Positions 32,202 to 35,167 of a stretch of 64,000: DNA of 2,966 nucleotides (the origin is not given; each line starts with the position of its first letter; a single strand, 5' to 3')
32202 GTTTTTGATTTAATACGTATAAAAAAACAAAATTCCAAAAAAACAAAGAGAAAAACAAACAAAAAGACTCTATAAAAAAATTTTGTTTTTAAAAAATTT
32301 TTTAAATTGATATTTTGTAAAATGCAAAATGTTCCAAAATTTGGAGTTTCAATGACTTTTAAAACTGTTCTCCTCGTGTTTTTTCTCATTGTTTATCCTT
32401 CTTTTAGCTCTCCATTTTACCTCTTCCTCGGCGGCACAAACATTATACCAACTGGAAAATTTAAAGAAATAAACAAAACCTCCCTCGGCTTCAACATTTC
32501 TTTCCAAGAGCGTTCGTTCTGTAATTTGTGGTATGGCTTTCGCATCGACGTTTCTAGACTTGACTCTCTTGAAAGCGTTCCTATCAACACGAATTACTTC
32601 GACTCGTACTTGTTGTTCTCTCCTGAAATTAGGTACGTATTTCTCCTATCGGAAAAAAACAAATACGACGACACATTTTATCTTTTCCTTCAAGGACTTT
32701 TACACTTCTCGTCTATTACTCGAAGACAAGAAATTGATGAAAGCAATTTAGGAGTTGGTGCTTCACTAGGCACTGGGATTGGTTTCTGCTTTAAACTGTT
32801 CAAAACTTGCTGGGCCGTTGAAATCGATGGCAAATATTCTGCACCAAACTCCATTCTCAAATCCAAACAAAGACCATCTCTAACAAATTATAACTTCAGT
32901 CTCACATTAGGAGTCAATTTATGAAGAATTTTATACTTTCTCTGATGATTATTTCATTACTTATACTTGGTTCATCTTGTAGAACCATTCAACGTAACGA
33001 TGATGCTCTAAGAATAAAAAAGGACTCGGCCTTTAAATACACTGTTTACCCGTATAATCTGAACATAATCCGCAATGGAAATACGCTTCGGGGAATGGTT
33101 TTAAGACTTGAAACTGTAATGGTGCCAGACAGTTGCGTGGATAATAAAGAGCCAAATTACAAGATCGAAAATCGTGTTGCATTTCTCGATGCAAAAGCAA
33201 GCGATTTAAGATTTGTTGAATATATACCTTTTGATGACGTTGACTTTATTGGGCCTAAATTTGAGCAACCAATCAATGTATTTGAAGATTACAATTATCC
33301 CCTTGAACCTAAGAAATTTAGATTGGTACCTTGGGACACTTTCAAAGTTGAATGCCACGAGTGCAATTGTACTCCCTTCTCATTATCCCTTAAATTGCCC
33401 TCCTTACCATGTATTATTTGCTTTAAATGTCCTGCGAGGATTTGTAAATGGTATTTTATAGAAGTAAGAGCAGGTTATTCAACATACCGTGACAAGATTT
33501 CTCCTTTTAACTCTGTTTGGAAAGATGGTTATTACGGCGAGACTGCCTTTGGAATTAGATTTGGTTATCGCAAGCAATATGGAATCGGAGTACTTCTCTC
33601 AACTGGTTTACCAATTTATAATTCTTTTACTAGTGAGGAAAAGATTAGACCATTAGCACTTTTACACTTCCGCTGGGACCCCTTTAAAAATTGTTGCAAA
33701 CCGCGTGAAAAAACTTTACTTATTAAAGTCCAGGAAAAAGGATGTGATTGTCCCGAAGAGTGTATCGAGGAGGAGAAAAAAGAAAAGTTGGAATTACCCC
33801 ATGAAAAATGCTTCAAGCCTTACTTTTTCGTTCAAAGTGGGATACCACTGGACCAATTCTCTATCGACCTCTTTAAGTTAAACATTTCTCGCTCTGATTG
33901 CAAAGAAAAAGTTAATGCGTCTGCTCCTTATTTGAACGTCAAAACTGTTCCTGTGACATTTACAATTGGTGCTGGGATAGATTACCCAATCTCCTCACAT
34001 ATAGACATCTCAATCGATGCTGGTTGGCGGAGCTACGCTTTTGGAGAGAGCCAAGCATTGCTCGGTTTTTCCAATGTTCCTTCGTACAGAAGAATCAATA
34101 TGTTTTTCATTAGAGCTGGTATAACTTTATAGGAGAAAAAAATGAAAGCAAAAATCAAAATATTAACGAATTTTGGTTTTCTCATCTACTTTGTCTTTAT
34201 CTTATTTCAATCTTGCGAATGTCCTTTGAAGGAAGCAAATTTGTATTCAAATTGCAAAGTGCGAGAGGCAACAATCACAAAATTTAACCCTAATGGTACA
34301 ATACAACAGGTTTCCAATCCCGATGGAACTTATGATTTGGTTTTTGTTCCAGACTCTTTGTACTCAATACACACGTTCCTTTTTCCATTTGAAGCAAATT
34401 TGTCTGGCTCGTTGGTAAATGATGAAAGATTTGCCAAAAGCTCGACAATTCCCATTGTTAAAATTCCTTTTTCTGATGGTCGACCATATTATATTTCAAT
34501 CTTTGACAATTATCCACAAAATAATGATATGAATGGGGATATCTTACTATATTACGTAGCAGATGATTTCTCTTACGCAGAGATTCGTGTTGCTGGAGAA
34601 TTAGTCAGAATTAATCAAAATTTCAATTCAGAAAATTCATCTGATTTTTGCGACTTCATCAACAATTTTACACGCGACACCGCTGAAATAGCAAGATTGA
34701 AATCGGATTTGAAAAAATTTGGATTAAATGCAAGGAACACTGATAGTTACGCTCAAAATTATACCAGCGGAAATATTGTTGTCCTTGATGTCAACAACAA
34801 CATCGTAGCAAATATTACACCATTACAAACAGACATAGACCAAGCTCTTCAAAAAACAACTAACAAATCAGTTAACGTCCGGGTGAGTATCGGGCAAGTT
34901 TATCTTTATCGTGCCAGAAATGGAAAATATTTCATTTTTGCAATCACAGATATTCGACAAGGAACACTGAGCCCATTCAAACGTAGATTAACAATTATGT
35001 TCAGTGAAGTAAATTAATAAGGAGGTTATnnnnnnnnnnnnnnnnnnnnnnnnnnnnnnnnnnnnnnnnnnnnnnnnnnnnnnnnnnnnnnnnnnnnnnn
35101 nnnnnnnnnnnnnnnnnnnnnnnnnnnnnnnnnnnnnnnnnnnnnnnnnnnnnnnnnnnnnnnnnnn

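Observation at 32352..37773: Terminator-bounded four-gene envelope operon: small barrel, Cys-rich lipoprotein-barrel, lipoprotein, and peptidoglycan-anchoring PorE-like protein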

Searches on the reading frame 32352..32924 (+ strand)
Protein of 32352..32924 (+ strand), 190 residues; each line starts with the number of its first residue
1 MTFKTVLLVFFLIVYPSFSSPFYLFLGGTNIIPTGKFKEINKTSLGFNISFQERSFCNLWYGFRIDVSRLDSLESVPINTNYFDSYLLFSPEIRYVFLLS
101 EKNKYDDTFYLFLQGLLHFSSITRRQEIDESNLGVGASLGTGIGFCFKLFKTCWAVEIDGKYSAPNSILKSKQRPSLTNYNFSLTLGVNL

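Call 3: search_protein_families(library=pfam, proteins=[window:32352-32924:+], max_evalue=1)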
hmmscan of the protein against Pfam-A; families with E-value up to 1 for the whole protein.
window:32352-32924:+ (190 aa): 2 families
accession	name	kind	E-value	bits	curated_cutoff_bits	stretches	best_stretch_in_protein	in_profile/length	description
PF21257.3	PHD_ash2p_like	-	0.074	13.4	28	0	55-83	11-37/53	ASH2, PHD zinc finger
PF13258.11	DUF4049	-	0.13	11.7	25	1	65-134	240-310/333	Domain of unknown function (DUF4049)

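Call 4: search_protein_families(library=ncbifam, proteins=[window:32352-32924:+], max_evalue=1)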
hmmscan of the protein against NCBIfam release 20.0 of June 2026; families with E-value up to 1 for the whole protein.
window:32352-32924:+ (190 aa): 1 family
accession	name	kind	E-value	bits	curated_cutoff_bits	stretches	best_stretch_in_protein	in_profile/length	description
NF047614.1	LIC11469_fam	equivalog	0.14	11.8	150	1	68-112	73-117/191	LIC11469 family lipoprotein adhesin Lsa20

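Call 55: search_protein_families(library=pfam, alignment_id=A5, max_evalue=0.1)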
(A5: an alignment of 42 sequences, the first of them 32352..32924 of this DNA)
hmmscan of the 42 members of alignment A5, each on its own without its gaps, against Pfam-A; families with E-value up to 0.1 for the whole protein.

A. member 1, window:32352-32924:+ (190 aa): 1 family
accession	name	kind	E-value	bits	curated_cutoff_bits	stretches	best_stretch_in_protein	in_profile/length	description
PF21257.3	PHD_ash2p_like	-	0.074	13.4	28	0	55-83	11-37/53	ASH2, PHD zinc finger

B. families by the number of members that match (of 42 scanned): 6 families
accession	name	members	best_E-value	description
PF13505.12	OMP_b-brl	13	2.8e-08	Outer membrane protein beta-barrel domain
PF12099.14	DUF3575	1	0.00087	Protein of unknown function (DUF3575)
PF04418.17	DUF543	1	0.023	Domain of unknown function (DUF543)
PF21257.3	PHD_ash2p_like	1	0.074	ASH2, PHD zinc finger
PF10895.14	DUF2715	1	0.086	Domain of unknown function (DUF2715)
PF05903.20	Peptidase_C97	1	0.098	PPPDE putative peptidase domain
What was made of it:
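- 32352..32924 (+): g1: 190-aa secreted small outer-membrane beta-barrel (not a lipoprotein; ends ...LTLGVNL). 13 of 42 family members hit PF13505 OMP_b-brl, best E 2.8e-8, though the window copy itself has no hit (calls 3, 55).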

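Call 56: search_solved_structures(query=A5, max_evalue=10)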
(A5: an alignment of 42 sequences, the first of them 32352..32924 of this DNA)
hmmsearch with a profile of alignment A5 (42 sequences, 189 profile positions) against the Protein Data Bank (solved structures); distinct sequences matched with E-value up to 10: 0.

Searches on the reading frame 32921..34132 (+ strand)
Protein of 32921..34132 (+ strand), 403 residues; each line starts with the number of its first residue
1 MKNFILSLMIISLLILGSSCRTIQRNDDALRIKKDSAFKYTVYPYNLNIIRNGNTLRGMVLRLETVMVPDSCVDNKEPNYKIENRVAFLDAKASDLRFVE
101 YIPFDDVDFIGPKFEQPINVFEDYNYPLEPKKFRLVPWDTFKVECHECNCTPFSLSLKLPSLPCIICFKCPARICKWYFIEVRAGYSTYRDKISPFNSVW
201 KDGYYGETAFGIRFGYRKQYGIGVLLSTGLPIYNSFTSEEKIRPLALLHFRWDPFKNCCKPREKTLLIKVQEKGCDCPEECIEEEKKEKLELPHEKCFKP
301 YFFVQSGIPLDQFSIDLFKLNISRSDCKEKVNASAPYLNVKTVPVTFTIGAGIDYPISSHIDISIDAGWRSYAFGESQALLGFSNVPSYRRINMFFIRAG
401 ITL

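Call 3: search_protein_families(library=pfam, proteins=[window:32921-34132:+], max_evalue=1)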
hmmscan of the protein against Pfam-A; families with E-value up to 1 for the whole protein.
window:32921-34132:+ (403 aa): 0 families

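Call 4: search_protein_families(library=ncbifam, proteins=[window:32921-34132:+], max_evalue=1)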
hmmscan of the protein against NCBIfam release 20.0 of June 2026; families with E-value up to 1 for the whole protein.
window:32921-34132:+ (403 aa): 0 families

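Call 21: find_homologous_proteins(query=window:32921-34132:+, max_evalue=0.001)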
Query window:32921-34132:+ (403 aa): 25 proteins with E <= 0.001 among 1741 candidates.
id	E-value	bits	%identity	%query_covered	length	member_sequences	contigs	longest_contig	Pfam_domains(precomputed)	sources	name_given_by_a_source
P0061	2.3e-274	928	100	98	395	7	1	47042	-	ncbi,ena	-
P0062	6.5e-211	719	74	95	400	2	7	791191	-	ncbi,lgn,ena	ncbi:MAG: hypothetical protein ACPLX7_00485 [Candidatus Kapaibacteriota bacterium]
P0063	6.1e-208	709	74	96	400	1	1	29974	-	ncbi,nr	ncbi:MAG: hypothetical protein N2560_04405 [Ignavibacteria bacterium]|nr:hypothetical protein [Ignav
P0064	1.1e-206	705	71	100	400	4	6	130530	-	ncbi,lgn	ncbi:MAG: hypothetical protein WHV60_08775 [Bacteroidota bacterium]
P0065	4.3e-205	699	72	100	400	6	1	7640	-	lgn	-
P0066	9.0e-203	692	71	96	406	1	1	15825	-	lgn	-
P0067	2.3e-196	671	69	100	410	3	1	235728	-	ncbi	-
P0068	1.0e-195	668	72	96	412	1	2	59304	-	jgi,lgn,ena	-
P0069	1.3e-195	668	71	99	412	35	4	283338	-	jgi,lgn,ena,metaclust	jgi:hypothetical protein|metaclust:\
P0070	1.8e-185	635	63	100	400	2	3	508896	-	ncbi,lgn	-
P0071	5.8e-174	597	63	100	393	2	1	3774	-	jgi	-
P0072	5.9e-163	561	58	99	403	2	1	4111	-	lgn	-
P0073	1.3e-156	540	58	96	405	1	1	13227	-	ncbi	-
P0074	2.0e-153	529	56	100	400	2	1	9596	-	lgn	-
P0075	3.7e-153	528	56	100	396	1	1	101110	-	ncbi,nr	ncbi:MAG: hypothetical protein N2517_05575 [Ignavibacteria bacterium]|nr:hypothetical protein [Ignav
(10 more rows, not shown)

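Call 25: find_homologous_proteins(query=A2, max_evalue=0.001)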
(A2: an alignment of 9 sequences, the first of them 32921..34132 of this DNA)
Query A2 (9 sequences) (403 aa, profile of the alignment): 37 proteins with E <= 0.001 among 4345 candidates.
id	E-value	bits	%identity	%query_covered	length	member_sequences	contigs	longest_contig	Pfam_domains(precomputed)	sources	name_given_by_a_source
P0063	1.2e-193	662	74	96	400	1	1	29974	-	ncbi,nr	ncbi:MAG: hypothetical protein N2560_04405 [Ignavibacteria bacterium]|nr:hypothetical protein [Ignav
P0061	6.7e-191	653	100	98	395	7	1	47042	-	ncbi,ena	-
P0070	1.9e-187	641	63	100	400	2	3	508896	-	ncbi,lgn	-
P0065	2.7e-187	641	72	100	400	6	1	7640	-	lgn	-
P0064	7.2e-186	636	71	100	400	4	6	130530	-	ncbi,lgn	ncbi:MAG: hypothetical protein WHV60_08775 [Bacteroidota bacterium]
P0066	1.4e-184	632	71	96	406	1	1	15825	-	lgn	-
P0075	1.0e-180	619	56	100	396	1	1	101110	-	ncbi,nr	ncbi:MAG: hypothetical protein N2517_05575 [Ignavibacteria bacterium]|nr:hypothetical protein [Ignav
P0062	2.7e-180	618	74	95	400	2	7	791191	-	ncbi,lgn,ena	ncbi:MAG: hypothetical protein ACPLX7_00485 [Candidatus Kapaibacteriota bacterium]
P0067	4.7e-175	600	69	100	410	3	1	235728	-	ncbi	-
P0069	3.0e-174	598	71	99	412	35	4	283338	-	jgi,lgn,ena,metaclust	jgi:hypothetical protein|metaclust:\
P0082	2.4e-173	595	54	97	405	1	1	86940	-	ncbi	ncbi:MAG: hypothetical protein ACUVQ1_02365 [Candidatus Kapaibacteriales bacterium]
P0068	8.0e-171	586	72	96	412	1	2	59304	-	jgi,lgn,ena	-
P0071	1.2e-166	573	63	100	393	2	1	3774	-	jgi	-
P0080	1.6e-166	572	53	99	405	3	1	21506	-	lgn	-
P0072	3.2e-166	571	58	99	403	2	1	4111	-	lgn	-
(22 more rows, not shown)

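Call 43: predict_structure(alignment_id=A3)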
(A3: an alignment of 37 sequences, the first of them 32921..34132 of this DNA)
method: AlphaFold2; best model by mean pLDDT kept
length: 403 residues; sequences in the alignment: 37
mean_pLDDT: 82.1   pTM: 0.52
mean pLDDT of the five models: 82.1, 80.6, 79.7, 79.4, 77.8
residues with pLDDT >= 90: 199; 70-90: 127; 50-70: 26; < 50: 51
segments of 3 or more residues with pLDDT < 50: 150-166, 262-294
pLDDT, mean of each block of 10 residues (from residue 1): 89 77 85 97 91 95 92 77 95 90 97 93 89 92 70 40 45 80 97 91 97 86 96 89 94 78 44 41 38 62 94 85 77 79 93 88 95 87 78 97 92
secondary structure, 60 per line:
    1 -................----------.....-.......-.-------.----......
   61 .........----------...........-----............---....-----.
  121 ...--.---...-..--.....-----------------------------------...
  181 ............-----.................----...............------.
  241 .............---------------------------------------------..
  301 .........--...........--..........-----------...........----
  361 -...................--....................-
elements in order: H2-17 E28-32 H34-40 E55-69 E80-90 E99-103 H111-114 E120-123 E138-142 E178-192 E198-214 E219-233 E240-253 E299-309 H312-322 H325-334 E346-356 E362-380 E383-402
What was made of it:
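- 32921..34132 (+): g2: 403-aa lipoprotein (invariant Cys20) with a conserved N-terminal domain and a C-terminal 8-stranded barrel. AF2 model with pLDDT 82 (call 43).
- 33002..33346 (+): g2 N-terminal domain (aa 28-142), highly conserved (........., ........, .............); periplasmic by barrel topology. pLDDT mostly above 90 (call 43).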

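Call 49: fold_search(model_id=the predicted structure, library=pdb)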
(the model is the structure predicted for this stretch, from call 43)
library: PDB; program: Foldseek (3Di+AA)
matches with E <= 10: 759; with E <= 0.001: 12
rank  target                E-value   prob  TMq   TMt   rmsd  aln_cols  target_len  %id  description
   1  9a2m_MODEL_1_A        1.2e-05  1.00  0.29  0.33   8.6       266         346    9  Model of E. coli OmpA by in-cell photo-crosslinking MS and deep learning (released 2023-02-24)
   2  1p4t                  1.4e-05  1.00  0.27  0.62   7.0       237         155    8  Crystal structure of Neisserial surface protein A (NspA) (released 2003-07-22)
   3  9fzc_A                2.4e-04  1.00  0.26  0.55   8.3       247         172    8  Structure of OmpA-short in complex with nanobody Nb01 (released 2024-07-17)
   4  2f1v_A                3.8e-04  1.00  0.31  0.61   5.8       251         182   10  Outer membrane protein OmpW (released 2006-01-24)
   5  3pgs_B                3.8e-04  0.99  0.20  0.19  15.3       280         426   10  Phe3Gly mutant of EcFadL (released 2011-05-25)
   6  9nh2_A                4.2e-04  1.00  0.26  0.45  12.4       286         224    9  In situ cryo-EM structure of porin III of the Legionella Dot/Icm T4SS machine (released 2025-09-17)
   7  2x27                  4.4e-04  1.00  0.24  0.42   9.8       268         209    9  Crystal structure of the outer membrane protein OprG from Pseudomonas aeruginosa (released 2010-12-15)
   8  8qxp                  4.9e-04  1.00  0.28  0.55   7.3       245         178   11  Crystal structure of the outer membrane porin OmpW from Klebsiella pneumoniae (released 2024-01-24)
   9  1k24                  6.0e-04  1.00  0.28  0.42  12.4       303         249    9  Crystal Structure of the OpcA Outer Membrane Adhesin/Invasin from Neisseria meningitidis (released 2002-03-27)
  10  3qra                  6.0e-04  1.00  0.16  0.36  15.4       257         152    7  The crystal structure of Ail, the attachment invasion locus protein of Yersinia pestis (released 2011-11-23)
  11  2r4l_B                7.3e-04  0.97  0.18  0.17  14.9       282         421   10  Crystal structure of the long-chain fatty acid transporter FadL mutant P34A (released 2008-09-16)
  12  3pgs_A                7.7e-04  0.98  0.19  0.18  15.1       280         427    9  Phe3Gly mutant of EcFadL (released 2011-05-25)
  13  1bxw                  1.1e-03  1.00  0.23  0.45   9.6       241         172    9  OUTER MEMBRANE PROTEIN A (OMPA) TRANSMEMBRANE DOMAIN (released 1998-10-14)
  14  2r4o_A                1.2e-03  0.95  0.18  0.17  15.0       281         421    9  Crystal structure of the long-chain fatty acid transporter FadL mutant delta NPA (released 2008-09-16)
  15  9fzd_A                1.2e-03  0.91  0.16  0.29  16.7       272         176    8  Structure of OmpA-long in complex with nanobody Nb39 (released 2024-07-17)
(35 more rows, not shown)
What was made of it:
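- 32921..34132 (+): Foldseek to NspA, OmpW and the OmpA transmembrane domain, TM on target 0.55-0.62, E 1e-5 to 4e-4 (call 49).
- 33452..34126 (+): g2 barrel (aa 178-402): eight long strands, a variable Cys-rich loop at aa 254-298 and a two-helix loop at aa 310-345. Calls 43 and 49.
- On PorE family (T9SS; NCBIfam NF052230): g2 is 8-stranded (call 49).
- On SusC/SusD: The barrels are 8-stranded (call 49).
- g2 has an 8-stranded barrel fold (calls 43, 49), and g1 belongs to the OMP_b-brl family (call 55). The same Foldseek list is led by non-transporting barrels (OmpA transmembrane domain, NspA, Ail) at equal scores (call 49).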

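Call 57: search_protein_families(library=pfam, alignment_id=A3, max_evalue=0.1)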
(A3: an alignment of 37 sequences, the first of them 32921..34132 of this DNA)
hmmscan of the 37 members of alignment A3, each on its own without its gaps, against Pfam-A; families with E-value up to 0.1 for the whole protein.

A. member 1, window:32921-34132:+ (403 aa): 0 families

B. families by the number of members that match (of 37 scanned): 9 families
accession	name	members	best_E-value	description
PF13505.12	OMP_b-brl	7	0.003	Outer membrane protein beta-barrel domain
PF08139.17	LPAM_1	2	0.0088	Prokaryotic membrane lipoprotein lipid attachment site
PF13568.12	OMP_b-brl_2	1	0.0067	Outer membrane protein beta-barrel domain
PF22351.2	TraH_VirB8-like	1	0.012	TraH VirB8-like domain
PF02320.22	UCR_hinge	1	0.021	Ubiquinol-cytochrome C reductase hinge protein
PF01103.29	Omp85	1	0.021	Omp85 superfamily domain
PF09411.16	PagL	1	0.033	Lipid A 3-O-deacylase (PagL)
PF18342.7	LytB_SH3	1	0.033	Endo-beta-N-acetylglucosaminidase LytB SH3 domain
PF25214.1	HVO_B0008_N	1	0.052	HVO_B0008 N-terminal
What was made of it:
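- On PorE family (T9SS; NCBIfam NF052230): No PorP_SprF or CTD hits (calls 3, 4, 55, 57).
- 32921..34132 (+): 7 of 37 members give weak OMP_b-brl hits (call 57).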

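Call 76: search_solved_structures(query=A3, max_evalue=10)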
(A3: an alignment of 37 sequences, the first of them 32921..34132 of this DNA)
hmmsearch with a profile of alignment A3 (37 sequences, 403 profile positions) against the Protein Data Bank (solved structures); distinct sequences matched with E-value up to 10: 1.
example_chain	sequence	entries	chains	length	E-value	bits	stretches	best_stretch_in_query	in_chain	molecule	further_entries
6x9z_A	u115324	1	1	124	0.85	11.6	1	297-374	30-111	Transmembrane beta-barrels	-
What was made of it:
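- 33002..33346 (+): No PDB or Pfam relative (calls 57, 76).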

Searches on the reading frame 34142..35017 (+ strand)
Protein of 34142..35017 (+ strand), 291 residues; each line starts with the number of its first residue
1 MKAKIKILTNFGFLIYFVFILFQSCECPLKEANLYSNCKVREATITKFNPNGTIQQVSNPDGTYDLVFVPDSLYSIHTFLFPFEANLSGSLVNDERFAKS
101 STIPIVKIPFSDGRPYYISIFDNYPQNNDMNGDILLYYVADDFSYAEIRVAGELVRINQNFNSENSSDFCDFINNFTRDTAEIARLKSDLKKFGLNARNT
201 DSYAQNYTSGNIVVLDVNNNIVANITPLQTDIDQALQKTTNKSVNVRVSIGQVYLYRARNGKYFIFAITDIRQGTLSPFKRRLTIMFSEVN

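Call 3: search_protein_families(library=pfam, proteins=[window:34142-35017:+], max_evalue=1)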
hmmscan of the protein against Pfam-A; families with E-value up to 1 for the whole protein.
window:34142-35017:+ (291 aa): 1 family
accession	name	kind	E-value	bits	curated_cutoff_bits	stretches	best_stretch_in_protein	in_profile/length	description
PF20016.6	ThsA_Macro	-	0.073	13.2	25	1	222-273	47-106/183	Thoeris protein ThsA, Macro domain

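Call 4: search_protein_families(library=ncbifam, proteins=[window:34142-35017:+], max_evalue=1)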
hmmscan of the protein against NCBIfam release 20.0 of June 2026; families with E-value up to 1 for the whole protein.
window:34142-35017:+ (291 aa): 0 families

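Call 36: search_protein_representatives(protein=window:34142-35017:+)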
Query: 291 residues. Proteins with E-value up to 0.001 (for the whole library): 90; up to 1e-10: 74; up to 1e-30: 35. The best 90 are listed.
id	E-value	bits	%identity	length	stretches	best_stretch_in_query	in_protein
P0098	3.3e-115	400.4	63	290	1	6-290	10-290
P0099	1.6e-55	204.6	41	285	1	12-291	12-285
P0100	2.3e-53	197.6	42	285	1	13-289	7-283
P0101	4.1e-52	193.5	42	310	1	12-288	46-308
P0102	1.1e-50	188.8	38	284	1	5-290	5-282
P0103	3.4e-50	187.2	43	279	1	13-289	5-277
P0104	1.3e-49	185.3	39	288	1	11-288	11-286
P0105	4.3e-49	183.6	40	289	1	6-289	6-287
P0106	2.3e-48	181.2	42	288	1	3-288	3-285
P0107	1.7e-47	178.3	43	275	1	14-289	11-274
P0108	5.3e-45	170.1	40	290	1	14-288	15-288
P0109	8.7e-45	169.4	39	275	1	11-289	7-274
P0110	1.9e-44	168.3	37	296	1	13-290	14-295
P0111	1.2e-43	165.8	36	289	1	19-290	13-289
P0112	3.8e-43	164.1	40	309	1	8-290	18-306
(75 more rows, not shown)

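Call 40: search_solved_structures(query=A4, max_evalue=10)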
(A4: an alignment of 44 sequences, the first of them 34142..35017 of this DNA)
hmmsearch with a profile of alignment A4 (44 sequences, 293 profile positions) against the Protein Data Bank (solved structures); distinct sequences matched with E-value up to 10: 13.
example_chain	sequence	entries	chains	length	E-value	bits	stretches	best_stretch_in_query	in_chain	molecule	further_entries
4n57_A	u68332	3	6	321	0.33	13.6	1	39-114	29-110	APH(2'')-Id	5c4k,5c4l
4dtb_A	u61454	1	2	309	0.41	13.3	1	39-115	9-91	APH(2'')-Id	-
6cd7_A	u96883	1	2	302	0.44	13.2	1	39-114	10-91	APH(2'')-Id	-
4dta_A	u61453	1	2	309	0.44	13.2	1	39-114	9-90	APH(2'')-Id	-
3n4t_A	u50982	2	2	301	0.44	13.2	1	39-114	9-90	APH(2'')-Id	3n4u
3n4v_A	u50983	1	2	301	0.44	13.2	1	39-114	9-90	APH(2'')-Id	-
3sgc_A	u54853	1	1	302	0.45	13.1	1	39-114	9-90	APH(2'')-Id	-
3sg9_A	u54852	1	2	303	0.45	13.1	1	39-114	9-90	APH(2'')-Id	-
9h2z_A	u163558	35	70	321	0.45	13.1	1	39-114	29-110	APH(2'')-Id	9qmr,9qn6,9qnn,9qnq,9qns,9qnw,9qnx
3sg8_A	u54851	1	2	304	0.45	13.1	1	39-114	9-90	APH(2'')-Id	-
4dt8_A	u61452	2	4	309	0.47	13.1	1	39-114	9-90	APH(2'')-Id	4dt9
4dbx_A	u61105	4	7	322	0.47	13.1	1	39-114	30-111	APH(2"")-ID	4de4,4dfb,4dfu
8wql_QD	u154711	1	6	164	0.66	12.6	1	1-66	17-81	PsbQ protein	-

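Call 41: search_protein_families(library=pfam, alignment_id=A4, max_evalue=0.1)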
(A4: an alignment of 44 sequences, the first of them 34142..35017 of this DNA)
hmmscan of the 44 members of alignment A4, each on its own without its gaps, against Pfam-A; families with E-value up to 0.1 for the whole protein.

A. member 1, window:34142-35017:+ (291 aa): 1 family
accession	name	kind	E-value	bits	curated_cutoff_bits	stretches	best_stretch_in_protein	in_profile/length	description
PF20016.6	ThsA_Macro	-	0.073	13.2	25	0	222-273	47-106/183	Thoeris protein ThsA, Macro domain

B. families by the number of members that match (of 44 scanned): 7 families
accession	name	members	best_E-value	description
PF24214.1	Phage_H_T_join_2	3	0.0086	Putative phage head-tail joining protein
PF08139.17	LPAM_1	1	0.0053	Prokaryotic membrane lipoprotein lipid attachment site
PF00545.25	Ribonuclease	1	0.022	ribonuclease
PF05624.19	LSR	1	0.054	Lipolysis stimulated receptor (LSR)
PF20016.6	ThsA_Macro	1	0.073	Thoeris protein ThsA, Macro domain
PF19196.5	DUF5871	1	0.073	Family of unknown function (DUF5871)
PF10543.14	ORF6N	1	0.09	ORF6N domain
